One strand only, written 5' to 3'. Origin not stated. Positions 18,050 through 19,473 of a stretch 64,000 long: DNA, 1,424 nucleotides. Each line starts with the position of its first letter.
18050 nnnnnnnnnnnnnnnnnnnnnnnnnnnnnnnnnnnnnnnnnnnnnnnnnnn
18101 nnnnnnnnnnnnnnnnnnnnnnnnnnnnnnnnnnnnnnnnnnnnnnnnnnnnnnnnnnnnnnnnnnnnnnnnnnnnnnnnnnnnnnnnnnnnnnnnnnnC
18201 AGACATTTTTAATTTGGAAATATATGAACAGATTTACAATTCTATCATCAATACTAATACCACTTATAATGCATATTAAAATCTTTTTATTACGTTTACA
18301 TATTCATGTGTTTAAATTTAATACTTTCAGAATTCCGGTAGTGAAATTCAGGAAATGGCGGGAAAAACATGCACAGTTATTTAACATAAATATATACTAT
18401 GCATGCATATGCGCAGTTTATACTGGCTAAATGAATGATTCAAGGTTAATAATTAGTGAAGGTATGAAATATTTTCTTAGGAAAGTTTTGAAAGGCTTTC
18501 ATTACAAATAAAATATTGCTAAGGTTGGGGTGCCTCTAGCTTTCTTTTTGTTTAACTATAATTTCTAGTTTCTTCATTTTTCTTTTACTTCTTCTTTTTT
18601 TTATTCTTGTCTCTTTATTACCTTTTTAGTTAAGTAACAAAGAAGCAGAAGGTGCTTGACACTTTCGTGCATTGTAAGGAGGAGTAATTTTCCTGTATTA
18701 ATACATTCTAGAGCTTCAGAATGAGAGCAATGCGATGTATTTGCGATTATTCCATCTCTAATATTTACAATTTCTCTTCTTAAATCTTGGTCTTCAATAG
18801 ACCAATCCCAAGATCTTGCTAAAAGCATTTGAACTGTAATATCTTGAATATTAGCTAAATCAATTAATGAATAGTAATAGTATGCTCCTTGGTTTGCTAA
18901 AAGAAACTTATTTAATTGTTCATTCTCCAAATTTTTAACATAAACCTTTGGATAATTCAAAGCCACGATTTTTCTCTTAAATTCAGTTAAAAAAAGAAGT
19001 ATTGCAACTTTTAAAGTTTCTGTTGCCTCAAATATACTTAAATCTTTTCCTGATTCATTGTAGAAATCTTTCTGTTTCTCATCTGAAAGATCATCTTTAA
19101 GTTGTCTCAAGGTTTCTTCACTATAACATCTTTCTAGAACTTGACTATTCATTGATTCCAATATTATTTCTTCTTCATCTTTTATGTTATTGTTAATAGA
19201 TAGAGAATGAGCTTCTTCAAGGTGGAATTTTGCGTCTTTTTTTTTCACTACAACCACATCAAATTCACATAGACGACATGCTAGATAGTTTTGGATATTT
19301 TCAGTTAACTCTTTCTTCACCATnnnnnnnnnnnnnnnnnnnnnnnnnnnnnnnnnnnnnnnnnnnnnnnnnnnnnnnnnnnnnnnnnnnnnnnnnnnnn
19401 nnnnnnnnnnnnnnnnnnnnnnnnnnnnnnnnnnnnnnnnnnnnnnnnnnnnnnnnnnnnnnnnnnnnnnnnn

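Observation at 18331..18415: Orphan promoter-motif clusters in 3'-3' intervals between convergent genes, suggesting unannotated transcripts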

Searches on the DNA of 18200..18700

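Call 50: search_rna_families(source=window, start=18200, end=18700, threshold=evalue, max_evalue=1)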
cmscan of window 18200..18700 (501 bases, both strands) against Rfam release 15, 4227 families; matches with E-value up to 1: 1.
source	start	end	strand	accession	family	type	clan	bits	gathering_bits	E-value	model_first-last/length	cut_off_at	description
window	18356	18417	+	RF03805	bpcv-mir-B1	Gene; miRNA;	-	17.3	90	0.68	1-72/72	no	bpcv-mir-B1 microRNA precursor family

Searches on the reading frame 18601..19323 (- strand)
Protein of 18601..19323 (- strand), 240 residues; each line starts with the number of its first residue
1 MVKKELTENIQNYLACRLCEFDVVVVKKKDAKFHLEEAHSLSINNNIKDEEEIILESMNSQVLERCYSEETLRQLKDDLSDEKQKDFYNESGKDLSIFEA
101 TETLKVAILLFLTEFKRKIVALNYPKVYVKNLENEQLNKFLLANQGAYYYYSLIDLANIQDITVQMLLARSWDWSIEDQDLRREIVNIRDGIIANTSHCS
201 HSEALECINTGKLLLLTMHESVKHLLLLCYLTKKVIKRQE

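Call 11: search_protein_families(library=pfam, proteins=[window:18601-19323:-], max_evalue=0.01)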
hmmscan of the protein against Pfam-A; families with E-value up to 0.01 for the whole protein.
window:18601-19323:- (240 aa): 0 families

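Call 12: find_homologous_proteins(query=window:18601-19323:-)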
Query window:18601-19323:- (240 aa): 8 proteins with E <= 0.001 among 412 candidates.
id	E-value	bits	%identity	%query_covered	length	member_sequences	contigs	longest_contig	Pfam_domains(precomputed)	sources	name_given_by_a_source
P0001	2.4e-143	493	95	100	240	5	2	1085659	-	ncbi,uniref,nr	ncbi:hypothetical protein CmeUKMEL1_12685 [Cryptosporidium meleagridis]|uniref:Uncharacterized prote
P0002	2.1e-132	457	87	100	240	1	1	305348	-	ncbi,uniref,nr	ncbi:uncharacterized protein ELE39_002252 [Cryptosporidium sp. chipmunk genotype I]|uniref:uncharact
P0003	1.3e-119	416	79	100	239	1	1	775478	-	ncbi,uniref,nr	ncbi:uncharacterized protein cubi_01957 [Cryptosporidium ubiquitum]|uniref:Uncharacterized protein n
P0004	1.7e-104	366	70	98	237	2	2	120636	-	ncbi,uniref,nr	ncbi:hypothetical protein OIY81_3209 [Cryptosporidium canis]|uniref:C2H2-type domain-containing prot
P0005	1.5e-100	353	69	100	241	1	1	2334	-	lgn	-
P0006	1.5e-99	350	67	100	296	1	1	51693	-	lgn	-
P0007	1.0e-88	314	64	97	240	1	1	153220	-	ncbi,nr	ncbi:hypothetical protein HWI79_504 [Cryptosporidium felis]|nr:hypothetical protein HWI79_504 [Crypt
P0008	5.6e-56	207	45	97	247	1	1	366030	-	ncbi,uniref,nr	ncbi:hypothetical protein FG386_003414 [Cryptosporidium ryanae]|uniref:uncharacterized protein n=1 T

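Call 13: list_cluster_members(proteins=[window:18601-19323:-, window:32230-34788:+, window:37484-38269:+, window:39540-41153:-, window:14606-16546:+])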
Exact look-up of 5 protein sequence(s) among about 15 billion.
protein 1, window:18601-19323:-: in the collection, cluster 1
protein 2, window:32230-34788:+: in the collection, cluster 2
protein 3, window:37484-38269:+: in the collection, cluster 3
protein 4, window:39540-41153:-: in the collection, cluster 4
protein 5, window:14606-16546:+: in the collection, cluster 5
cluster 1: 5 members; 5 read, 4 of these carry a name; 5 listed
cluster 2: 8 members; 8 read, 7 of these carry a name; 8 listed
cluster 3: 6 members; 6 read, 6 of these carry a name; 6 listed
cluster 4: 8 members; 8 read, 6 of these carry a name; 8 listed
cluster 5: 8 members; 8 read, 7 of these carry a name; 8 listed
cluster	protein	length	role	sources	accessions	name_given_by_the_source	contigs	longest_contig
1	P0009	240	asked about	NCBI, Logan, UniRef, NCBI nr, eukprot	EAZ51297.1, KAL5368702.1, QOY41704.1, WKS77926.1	hypothetical protein [Cryptosporidium parvum Iowa II] | Uncharacterized protein n=2 Tax=Cryptosporidium parvum TaxID=5807 RepID=A3FQJ1_CRYPI | QOY41704.1 hypothetical protein CPATCC_002291 [Cryptosporidium parvum]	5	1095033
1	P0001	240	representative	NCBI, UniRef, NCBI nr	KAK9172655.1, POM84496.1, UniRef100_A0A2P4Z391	hypothetical protein CmeUKMEL1_12685 [Cryptosporidium meleagridis] | Uncharacterized protein n=1 Tax=Cryptosporidium meleagridis TaxID=93969 ...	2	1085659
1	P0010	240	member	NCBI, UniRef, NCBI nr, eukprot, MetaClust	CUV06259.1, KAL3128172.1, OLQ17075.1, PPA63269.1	unnamed protein product [Cryptosporidium hominis] | Uncharacterized protein n=1 Tax=Cryptosporidium hominis TaxID=237895 ... | hypothetical protein [Cryptosporidium hominis TU502]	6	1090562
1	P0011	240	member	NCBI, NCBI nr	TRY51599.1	Uncharacterized protein CTYZ_00003446 [Cryptosporidium tyzzeri]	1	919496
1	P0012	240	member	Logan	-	-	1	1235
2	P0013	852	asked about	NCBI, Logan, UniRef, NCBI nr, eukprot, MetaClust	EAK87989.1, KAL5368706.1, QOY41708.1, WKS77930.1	hypothetical protein [Cryptosporidium parvum Iowa II] | WH2 domain-containing protein n=3 Tax=Cryptosporidium parvum TaxID=5807 RepID=Q5CRH5_CRYPI | QOY41708.1 hypothetical protein CPATCC_002296 [Cryptosporidium parvum]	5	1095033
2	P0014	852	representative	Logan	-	-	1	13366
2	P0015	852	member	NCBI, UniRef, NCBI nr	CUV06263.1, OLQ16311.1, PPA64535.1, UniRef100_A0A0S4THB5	unnamed protein product [Cryptosporidium hominis] | WH2 domain-containing protein n=1 Tax=Cryptosporidium hominis TaxID=237895 ... | hypothetical protein ChTU502y2012_374g0370 [Cryptosporidium hominis]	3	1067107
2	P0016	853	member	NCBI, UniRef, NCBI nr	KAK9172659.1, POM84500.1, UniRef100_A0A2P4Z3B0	hypothetical protein CmeUKMEL1_12705 [Cryptosporidium meleagridis] | WH2 domain-containing protein n=1 Tax=Cryptosporidium meleagridis TaxID=93969 ...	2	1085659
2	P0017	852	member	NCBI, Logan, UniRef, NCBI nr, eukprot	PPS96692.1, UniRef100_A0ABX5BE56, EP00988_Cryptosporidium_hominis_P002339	WH2 domain containing protein [Cryptosporidium hominis] | WH2 domain containing protein n=1 Tax=Cryptosporidium hominis TaxID=237895 ... | PPS96692.1 WH2 domain containing protein [Cryptosporidium hominis]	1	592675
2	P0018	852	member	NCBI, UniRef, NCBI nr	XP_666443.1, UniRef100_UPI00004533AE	hypothetical protein [Cryptosporidium hominis TU502] | hypothetical protein n=1 Tax=Cryptosporidium hominis (strain TU502) TaxID=353151 ...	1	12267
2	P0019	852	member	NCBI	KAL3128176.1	putative signal peptide protein [Cryptosporidium hominis]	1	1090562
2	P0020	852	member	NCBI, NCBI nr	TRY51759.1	WH2 domain containing protein [Cryptosporidium tyzzeri]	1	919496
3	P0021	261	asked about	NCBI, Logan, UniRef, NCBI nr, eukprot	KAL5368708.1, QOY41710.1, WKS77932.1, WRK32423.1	ARF like small GTPase [Cryptosporidium parvum] | Uncharacterized protein n=2 Tax=Cryptosporidium parvum TaxID=5807 RepID=A0A7S7RFN7_CRYPV | ARF/SAR type Small GTPase superfamily ARF/SAR type [Cryptosporidium parvum]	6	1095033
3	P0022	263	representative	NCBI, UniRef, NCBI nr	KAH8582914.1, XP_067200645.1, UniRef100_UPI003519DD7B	ADP-ribosylation factor [Cryptosporidium sp. chipmunk genotype I] | ADP-ribosylation factor n=1 Tax=Cryptosporidium sp. chipmunk genotype I TaxID=1280935 ...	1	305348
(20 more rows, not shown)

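Call 35: find_encoding_contigs(protein=P0009, flank=10000, max_places=4)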
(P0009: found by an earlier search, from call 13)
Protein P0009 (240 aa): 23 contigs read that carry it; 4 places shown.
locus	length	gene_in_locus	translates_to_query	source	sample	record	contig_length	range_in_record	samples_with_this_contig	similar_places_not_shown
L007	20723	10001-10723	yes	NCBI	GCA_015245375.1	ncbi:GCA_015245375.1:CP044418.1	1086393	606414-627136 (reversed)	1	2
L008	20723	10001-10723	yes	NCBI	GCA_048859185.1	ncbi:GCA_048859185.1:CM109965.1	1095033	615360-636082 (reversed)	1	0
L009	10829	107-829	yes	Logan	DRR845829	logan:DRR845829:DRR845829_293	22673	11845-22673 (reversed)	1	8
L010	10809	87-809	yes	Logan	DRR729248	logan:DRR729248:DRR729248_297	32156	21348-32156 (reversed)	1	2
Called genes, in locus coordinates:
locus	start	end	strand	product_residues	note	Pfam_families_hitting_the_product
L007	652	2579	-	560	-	-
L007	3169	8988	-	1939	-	-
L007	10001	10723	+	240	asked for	-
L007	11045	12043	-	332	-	-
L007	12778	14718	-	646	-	-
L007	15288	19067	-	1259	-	-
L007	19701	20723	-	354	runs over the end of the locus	PF08240:ADH_N, PF00107:ADH_zinc_N, PF13602:ADH_zinc_N_2 (weak)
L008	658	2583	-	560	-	-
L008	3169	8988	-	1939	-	-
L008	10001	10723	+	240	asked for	-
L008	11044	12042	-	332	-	-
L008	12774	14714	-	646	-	-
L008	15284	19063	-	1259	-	-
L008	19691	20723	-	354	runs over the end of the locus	PF08240:ADH_N, PF00107:ADH_zinc_N, PF13602:ADH_zinc_N_2 (weak)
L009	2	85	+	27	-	?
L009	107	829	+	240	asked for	-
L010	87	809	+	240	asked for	-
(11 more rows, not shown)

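Call 60: find_encoding_contigs(protein=P0008, flank=4000, max_places=1)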
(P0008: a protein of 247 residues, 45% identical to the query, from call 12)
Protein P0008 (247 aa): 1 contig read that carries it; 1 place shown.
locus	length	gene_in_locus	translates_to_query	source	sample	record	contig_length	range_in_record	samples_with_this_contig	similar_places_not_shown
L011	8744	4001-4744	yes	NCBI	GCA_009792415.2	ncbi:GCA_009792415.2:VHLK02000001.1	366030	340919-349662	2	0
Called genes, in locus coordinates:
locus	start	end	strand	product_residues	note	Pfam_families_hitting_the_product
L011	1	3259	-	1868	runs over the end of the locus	-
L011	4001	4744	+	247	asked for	-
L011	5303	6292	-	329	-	-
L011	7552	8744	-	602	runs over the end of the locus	-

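Call 61: find_encoding_contigs(protein=P0005, flank=4000, max_places=1)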
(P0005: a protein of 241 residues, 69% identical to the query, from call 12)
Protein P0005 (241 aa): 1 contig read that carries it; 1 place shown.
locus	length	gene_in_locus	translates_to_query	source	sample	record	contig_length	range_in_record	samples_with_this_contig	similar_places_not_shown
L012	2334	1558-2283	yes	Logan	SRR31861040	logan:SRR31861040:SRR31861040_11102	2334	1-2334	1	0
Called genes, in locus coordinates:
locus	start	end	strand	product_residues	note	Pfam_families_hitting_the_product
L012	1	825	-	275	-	?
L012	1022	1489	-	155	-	-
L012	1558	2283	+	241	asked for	-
